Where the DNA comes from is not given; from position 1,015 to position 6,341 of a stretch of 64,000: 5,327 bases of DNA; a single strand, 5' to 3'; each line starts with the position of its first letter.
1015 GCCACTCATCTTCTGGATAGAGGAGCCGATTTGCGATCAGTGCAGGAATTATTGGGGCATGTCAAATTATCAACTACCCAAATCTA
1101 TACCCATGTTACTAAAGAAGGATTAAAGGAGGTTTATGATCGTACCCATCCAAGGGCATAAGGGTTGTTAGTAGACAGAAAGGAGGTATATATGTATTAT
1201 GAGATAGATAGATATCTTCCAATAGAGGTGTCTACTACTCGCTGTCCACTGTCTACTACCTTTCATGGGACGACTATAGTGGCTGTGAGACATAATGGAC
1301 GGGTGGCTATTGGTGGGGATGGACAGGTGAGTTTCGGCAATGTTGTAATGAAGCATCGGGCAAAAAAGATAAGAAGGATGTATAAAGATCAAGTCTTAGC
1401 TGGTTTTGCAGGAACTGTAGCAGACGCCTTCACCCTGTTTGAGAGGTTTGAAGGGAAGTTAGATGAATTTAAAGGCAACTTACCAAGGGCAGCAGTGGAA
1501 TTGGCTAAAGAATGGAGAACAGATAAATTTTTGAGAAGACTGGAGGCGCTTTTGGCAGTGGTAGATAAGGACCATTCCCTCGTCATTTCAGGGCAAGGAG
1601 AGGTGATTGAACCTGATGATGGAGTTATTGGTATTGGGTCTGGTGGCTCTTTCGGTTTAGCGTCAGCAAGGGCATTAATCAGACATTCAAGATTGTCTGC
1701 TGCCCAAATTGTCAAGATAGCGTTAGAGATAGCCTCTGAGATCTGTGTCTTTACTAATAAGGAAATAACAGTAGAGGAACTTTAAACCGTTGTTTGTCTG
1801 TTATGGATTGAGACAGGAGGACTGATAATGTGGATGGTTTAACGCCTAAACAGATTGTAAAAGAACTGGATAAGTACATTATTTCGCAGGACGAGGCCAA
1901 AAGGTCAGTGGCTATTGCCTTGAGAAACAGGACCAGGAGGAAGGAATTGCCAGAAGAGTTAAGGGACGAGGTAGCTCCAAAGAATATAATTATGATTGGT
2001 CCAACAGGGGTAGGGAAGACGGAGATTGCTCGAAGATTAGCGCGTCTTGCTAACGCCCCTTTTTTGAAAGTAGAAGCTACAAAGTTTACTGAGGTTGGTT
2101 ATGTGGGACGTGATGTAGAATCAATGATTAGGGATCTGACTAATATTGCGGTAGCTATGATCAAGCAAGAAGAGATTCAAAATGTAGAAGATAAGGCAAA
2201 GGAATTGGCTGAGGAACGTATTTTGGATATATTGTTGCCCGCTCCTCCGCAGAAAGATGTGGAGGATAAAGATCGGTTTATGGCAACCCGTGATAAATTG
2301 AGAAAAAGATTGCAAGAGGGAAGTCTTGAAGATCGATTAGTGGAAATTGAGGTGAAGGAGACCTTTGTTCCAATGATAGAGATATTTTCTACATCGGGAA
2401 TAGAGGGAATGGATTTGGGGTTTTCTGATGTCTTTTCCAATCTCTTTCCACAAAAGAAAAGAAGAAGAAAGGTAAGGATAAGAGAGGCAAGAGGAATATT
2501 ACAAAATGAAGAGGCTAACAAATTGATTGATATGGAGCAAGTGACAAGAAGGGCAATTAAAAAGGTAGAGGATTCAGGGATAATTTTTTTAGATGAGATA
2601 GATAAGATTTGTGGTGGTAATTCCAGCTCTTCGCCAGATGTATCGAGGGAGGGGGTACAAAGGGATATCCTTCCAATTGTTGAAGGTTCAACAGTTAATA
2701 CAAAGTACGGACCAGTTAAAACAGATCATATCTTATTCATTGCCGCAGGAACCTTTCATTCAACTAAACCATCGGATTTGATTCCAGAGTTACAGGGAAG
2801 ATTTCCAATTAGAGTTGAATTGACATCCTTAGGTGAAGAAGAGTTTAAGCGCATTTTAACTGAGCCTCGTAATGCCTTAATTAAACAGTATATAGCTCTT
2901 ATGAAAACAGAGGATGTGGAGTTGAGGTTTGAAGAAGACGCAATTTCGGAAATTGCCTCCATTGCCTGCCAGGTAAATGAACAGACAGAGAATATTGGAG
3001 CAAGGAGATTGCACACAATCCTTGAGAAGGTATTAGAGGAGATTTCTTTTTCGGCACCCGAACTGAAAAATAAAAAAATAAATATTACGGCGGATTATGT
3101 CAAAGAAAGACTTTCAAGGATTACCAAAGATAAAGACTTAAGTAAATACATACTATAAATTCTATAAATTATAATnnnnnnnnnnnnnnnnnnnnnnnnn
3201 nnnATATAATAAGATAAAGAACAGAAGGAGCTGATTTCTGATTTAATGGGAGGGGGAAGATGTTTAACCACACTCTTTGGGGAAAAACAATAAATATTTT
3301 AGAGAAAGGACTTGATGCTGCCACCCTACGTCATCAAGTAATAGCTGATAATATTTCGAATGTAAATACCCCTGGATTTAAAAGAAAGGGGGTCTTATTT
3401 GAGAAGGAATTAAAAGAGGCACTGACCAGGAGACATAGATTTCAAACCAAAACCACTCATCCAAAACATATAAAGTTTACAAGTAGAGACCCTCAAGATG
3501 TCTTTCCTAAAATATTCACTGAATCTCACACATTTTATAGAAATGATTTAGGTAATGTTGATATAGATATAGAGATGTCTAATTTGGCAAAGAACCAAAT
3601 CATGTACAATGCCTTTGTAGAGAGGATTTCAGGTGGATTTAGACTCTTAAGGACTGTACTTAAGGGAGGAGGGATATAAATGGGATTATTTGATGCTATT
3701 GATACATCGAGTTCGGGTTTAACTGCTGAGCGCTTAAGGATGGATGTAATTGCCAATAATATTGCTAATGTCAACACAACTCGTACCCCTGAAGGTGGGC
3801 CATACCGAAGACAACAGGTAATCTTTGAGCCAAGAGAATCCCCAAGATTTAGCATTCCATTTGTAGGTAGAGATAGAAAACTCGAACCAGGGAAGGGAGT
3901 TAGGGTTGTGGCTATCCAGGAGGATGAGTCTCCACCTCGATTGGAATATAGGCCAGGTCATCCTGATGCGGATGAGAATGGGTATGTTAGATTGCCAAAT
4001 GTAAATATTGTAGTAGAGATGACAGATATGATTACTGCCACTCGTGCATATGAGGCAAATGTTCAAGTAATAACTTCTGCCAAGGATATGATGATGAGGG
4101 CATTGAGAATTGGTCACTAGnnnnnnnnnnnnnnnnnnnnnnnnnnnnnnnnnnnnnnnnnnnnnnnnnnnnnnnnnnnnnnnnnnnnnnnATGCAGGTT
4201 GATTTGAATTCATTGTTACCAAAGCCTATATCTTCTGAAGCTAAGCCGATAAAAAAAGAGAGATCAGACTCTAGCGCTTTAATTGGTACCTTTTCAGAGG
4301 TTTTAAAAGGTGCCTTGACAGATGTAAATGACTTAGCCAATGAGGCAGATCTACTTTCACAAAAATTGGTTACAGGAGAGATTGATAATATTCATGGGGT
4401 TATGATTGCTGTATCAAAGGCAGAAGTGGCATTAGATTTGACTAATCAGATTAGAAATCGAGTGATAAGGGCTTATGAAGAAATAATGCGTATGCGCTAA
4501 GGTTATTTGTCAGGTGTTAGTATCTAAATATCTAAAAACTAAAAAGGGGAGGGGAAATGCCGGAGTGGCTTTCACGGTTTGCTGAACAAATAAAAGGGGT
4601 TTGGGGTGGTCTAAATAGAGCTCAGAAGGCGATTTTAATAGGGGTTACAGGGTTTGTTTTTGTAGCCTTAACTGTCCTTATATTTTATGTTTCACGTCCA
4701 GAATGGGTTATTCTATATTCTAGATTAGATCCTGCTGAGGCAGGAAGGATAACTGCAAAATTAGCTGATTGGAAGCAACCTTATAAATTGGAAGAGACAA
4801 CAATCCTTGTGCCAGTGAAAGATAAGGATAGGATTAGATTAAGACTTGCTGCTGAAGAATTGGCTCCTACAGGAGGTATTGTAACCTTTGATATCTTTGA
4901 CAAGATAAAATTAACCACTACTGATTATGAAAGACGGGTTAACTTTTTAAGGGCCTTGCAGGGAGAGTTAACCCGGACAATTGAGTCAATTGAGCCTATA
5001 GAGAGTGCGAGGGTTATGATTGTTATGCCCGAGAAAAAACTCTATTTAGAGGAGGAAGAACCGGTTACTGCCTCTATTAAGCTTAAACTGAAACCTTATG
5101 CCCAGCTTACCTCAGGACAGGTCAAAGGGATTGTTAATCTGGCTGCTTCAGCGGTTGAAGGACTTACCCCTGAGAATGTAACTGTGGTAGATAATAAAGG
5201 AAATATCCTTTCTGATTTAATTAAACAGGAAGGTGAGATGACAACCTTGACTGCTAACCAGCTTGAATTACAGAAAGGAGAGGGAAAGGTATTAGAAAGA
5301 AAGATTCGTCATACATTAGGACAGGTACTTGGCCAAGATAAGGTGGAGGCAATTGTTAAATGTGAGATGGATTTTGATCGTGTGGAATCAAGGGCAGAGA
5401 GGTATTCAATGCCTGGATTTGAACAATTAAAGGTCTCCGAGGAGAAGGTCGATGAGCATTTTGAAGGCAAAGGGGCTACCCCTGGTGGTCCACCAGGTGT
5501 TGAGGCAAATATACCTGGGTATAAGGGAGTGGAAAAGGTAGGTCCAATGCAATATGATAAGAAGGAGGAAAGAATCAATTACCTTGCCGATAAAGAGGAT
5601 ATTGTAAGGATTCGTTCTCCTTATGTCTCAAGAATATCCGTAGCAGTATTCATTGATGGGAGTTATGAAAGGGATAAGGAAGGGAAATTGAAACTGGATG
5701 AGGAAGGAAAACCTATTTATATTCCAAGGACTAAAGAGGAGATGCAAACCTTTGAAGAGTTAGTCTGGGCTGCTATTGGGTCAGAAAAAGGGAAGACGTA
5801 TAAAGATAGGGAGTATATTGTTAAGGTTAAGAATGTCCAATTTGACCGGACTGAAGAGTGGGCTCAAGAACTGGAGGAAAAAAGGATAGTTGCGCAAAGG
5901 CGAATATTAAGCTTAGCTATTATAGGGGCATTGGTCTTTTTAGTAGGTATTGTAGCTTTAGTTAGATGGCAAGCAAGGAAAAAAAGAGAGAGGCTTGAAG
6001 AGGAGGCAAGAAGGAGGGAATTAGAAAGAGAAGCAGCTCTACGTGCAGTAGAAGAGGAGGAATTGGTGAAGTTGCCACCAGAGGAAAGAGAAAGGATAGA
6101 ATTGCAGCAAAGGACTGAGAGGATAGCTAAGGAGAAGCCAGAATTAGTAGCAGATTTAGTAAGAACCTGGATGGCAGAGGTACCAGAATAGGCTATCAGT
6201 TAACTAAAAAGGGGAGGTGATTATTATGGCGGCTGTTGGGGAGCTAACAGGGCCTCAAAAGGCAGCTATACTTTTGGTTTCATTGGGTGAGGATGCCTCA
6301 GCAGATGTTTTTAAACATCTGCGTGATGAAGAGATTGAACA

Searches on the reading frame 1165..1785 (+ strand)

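Call 102: search_protein_families(library=pfam, proteins=[window:1165-1785:+], max_evalue=0.0001)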
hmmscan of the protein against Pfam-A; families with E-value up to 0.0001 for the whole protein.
window:1165-1785:+ (206 aa): 1 family
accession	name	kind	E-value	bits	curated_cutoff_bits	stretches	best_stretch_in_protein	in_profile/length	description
PF00227.31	Proteasome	-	6.2e-24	85.1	22.4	1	33-204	2-187/189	Proteasome subunit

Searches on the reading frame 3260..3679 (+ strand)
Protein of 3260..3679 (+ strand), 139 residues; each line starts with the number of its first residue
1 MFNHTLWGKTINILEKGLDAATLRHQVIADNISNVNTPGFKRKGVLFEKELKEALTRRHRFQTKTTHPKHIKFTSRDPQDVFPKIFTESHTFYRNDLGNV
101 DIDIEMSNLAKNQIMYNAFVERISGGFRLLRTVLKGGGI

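Call 8: search_protein_families(library=pfam, proteins=[window:3260-3679:+], max_evalue=0.001)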
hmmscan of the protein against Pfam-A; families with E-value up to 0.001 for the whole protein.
window:3260-3679:+ (139 aa): 1 family
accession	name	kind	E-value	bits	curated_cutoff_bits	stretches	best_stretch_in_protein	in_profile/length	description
PF00460.25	Flg_bb_rod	-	5.3e-07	29.9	20.7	1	11-41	1-31/31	Flagella basal body rod protein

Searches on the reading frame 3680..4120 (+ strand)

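Call 8: search_protein_families(library=pfam, proteins=[window:3680-4120:+], max_evalue=0.001)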
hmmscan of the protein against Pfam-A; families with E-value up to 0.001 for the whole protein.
window:3680-4120:+ (146 aa): 2 families
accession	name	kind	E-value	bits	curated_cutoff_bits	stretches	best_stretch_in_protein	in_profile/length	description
PF06429.18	Flg_bbr_C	-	6.2e-17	61.3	23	1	100-144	2-46/46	Flagellar basal body rod FlgEFG protein C-terminal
PF00460.25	Flg_bb_rod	-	1.1e-10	41.6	20.7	1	7-35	1-29/31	Flagella basal body rod protein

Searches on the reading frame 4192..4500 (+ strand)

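Call 102: search_protein_families(library=pfam, proteins=[window:4192-4500:+], max_evalue=0.0001)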
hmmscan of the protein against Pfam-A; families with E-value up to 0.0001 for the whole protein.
window:4192-4500:+ (102 aa): 1 family
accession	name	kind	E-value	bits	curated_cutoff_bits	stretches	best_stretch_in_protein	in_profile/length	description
PF02049.23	FliE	-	1e-25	90.1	22.4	1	25-101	11-87/89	Flagellar hook-basal body complex protein FliE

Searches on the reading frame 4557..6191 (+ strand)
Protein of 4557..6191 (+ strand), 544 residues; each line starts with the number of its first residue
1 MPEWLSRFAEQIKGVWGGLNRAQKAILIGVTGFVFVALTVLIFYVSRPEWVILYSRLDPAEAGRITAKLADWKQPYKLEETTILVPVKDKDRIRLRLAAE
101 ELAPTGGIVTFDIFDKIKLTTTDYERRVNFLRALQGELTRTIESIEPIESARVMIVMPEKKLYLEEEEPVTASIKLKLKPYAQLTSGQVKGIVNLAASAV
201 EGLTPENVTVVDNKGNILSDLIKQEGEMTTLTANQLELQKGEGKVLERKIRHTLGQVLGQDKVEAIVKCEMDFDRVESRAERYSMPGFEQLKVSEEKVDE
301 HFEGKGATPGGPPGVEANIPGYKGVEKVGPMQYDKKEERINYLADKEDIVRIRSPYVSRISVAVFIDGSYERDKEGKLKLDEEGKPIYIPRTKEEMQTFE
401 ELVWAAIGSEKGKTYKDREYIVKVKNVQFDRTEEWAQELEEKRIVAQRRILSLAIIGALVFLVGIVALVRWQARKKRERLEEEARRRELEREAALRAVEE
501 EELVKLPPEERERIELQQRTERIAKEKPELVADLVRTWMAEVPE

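Call 8: search_protein_families(library=pfam, proteins=[window:4557-6191:+], max_evalue=0.001)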
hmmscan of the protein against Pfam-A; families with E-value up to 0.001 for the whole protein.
window:4557-6191:+ (544 aa): 2 families
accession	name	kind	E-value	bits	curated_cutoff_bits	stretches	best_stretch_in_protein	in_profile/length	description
PF01514.23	YscJ_FliF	-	9.7e-58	195.4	24.4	1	46-219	2-178/179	Secretory protein of YscJ/FliF family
PF08345.17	YscJ_FliF_C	-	1.1e-24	88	23.8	1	254-429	1-147/147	Flagellar M-ring protein C-terminal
